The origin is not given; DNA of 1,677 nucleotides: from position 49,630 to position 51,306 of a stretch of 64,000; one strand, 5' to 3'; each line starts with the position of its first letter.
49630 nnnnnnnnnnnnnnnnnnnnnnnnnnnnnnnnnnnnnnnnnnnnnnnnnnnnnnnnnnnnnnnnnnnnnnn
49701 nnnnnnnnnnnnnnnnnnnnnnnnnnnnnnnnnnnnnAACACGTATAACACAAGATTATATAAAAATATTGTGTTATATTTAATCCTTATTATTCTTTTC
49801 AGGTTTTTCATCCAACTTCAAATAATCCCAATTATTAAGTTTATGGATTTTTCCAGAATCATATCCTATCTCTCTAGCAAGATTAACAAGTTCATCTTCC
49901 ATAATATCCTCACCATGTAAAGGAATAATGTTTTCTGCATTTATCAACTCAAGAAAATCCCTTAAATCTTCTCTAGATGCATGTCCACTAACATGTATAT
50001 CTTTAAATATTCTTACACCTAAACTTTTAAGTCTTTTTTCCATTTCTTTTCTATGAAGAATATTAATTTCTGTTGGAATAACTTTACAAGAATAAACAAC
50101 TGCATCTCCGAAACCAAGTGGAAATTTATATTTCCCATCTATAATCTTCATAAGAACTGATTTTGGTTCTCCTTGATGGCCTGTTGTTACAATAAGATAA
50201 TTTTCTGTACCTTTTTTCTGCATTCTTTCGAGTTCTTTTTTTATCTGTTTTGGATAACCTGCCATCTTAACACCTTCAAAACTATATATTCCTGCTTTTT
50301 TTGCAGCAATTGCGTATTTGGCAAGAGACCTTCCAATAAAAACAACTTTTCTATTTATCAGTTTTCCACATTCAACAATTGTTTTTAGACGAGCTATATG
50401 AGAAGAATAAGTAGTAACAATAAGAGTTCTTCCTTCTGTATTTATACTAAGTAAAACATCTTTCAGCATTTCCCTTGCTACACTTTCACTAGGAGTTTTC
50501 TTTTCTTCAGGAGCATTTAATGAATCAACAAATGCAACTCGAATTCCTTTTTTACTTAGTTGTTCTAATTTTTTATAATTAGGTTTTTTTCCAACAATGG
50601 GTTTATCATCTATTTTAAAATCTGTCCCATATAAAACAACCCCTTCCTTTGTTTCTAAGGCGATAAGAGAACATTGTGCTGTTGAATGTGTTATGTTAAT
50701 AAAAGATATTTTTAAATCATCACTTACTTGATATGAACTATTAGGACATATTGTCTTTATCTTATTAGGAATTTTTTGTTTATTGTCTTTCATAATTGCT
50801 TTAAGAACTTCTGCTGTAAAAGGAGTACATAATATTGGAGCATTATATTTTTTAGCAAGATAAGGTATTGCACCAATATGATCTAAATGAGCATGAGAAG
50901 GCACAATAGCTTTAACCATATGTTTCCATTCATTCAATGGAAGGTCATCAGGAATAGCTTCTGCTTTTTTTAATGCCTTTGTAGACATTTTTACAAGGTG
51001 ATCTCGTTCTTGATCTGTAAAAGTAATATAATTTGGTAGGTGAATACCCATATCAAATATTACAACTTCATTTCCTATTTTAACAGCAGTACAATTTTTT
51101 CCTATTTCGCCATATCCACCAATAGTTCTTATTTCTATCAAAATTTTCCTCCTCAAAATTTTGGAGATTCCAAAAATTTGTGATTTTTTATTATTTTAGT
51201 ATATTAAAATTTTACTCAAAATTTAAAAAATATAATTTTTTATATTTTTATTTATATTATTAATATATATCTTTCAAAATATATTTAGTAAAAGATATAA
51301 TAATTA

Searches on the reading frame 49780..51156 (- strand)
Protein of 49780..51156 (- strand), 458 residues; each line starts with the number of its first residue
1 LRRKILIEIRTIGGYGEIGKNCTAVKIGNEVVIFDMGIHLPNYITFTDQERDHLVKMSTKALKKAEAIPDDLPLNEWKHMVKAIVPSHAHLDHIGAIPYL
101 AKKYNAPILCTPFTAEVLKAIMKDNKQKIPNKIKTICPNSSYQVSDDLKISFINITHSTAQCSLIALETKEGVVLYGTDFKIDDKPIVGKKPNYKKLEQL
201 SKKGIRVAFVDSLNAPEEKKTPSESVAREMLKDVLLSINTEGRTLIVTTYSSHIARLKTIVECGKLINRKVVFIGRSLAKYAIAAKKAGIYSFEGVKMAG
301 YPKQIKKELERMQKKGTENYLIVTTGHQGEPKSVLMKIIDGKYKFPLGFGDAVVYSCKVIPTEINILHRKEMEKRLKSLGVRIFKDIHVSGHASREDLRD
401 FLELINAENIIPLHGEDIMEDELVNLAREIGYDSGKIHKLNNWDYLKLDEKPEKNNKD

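Call 20: find_encoding_contigs(protein=window:49780-51156:-, flank=10000, max_places=3)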
Protein window:49780-51156:- (458 aa): no gene with exactly this product is on record in the collection.

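Call 23: search_protein_families(library=pfam, proteins=[window:49780-51156:-], max_evalue=0.001)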
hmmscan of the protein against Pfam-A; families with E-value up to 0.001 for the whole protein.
window:49780-51156:- (458 aa): 4 families
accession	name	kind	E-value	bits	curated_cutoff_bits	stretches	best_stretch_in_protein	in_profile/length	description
PF22505.1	RNase_J_b_CASP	-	8.4e-20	71.3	27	1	245-363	4-115/126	Ribonuclease J, beta-CASP domain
PF12706.13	Lactamase_B_2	-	5e-10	39.7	27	1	80-184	30-147/200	Beta-lactamase superfamily domain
PF07521.17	RMMBL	-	2.6e-09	37.4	21.6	1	385-432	9-58/63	Zn-dependent metallo-hydrolase RNA specificity domain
PF00753.33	Lactamase_B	-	5.8e-08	33.3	22.7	1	81-125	44-88/196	Metallo-beta-lactamase superfamily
